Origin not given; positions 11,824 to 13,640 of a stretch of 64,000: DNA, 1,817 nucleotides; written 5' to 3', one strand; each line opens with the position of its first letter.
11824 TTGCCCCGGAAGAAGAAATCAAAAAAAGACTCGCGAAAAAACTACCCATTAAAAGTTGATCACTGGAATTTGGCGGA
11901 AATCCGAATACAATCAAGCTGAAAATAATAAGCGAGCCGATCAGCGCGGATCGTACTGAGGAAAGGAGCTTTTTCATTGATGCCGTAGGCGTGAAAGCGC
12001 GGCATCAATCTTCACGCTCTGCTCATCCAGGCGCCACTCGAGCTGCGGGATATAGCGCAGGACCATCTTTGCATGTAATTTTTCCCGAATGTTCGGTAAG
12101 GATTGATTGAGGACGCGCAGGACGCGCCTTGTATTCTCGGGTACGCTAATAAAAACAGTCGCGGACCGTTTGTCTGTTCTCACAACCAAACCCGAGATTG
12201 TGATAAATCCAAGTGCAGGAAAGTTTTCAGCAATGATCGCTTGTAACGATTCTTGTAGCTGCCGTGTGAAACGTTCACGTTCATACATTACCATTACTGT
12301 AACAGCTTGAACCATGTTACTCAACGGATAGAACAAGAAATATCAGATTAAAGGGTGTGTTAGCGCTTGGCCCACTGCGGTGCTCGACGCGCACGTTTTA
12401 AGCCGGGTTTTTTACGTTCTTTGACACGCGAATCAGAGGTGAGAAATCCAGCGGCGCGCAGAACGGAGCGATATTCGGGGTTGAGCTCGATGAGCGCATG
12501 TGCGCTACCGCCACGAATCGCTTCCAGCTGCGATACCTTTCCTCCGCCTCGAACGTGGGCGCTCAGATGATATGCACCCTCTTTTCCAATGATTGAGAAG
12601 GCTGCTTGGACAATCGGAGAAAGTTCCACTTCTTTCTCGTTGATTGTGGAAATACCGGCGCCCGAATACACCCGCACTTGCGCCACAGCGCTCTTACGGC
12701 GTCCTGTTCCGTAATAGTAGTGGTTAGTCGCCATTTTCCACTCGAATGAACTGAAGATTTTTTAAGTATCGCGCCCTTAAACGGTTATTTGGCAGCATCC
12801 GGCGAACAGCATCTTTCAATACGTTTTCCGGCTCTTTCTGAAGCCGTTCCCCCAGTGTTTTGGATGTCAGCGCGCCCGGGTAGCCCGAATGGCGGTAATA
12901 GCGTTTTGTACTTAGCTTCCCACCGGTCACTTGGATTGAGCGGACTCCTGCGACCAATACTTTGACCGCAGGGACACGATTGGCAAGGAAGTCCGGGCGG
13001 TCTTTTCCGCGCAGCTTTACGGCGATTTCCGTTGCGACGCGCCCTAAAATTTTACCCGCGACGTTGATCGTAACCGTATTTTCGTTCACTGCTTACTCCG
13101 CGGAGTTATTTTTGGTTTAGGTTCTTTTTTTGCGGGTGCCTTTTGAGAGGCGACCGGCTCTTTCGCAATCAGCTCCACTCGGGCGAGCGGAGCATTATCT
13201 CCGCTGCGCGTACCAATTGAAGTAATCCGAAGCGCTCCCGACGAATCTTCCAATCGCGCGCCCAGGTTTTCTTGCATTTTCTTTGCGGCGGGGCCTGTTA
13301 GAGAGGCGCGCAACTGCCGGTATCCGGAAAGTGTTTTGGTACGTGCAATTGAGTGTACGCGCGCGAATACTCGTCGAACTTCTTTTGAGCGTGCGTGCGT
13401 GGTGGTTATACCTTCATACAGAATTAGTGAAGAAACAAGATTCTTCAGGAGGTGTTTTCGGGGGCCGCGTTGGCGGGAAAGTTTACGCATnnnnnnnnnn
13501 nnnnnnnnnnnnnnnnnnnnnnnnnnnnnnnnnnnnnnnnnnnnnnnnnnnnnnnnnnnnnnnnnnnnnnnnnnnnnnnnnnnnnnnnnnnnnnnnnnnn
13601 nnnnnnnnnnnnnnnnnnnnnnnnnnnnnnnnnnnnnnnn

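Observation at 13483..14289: RNA polymerase alpha subunit appears to lack the alpha-CTD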

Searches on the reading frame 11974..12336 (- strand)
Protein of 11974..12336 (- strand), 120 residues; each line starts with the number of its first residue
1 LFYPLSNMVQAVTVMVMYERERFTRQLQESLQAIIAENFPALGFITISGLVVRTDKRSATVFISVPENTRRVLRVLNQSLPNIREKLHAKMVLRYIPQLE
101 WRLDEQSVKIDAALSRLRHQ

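Call 59: search_protein_families(library=pfam, proteins=[window:11974-12336:-], max_evalue=0.001)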
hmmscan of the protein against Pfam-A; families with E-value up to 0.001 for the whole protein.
window:11974-12336:- (120 aa): 1 family
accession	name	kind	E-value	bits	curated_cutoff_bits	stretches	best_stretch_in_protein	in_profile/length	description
PF02033.23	RBFA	-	5e-14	52.9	34.7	1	20-107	2-95/105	Ribosome-binding factor A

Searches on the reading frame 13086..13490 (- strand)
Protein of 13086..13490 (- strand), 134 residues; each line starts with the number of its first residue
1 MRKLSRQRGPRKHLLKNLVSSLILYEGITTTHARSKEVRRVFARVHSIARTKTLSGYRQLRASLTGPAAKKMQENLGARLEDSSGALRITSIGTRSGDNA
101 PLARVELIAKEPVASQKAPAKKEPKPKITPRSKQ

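Call 3: search_protein_families(library=pfam, proteins=[window:13086-13490:-], max_evalue=10)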
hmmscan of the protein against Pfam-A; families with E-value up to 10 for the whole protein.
window:13086-13490:- (134 aa): 1 family
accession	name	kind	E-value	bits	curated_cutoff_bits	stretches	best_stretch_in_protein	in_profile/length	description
PF01196.24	Ribosomal_L17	-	1.1e-15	58.8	27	1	14-108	1-97/97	Ribosomal protein L17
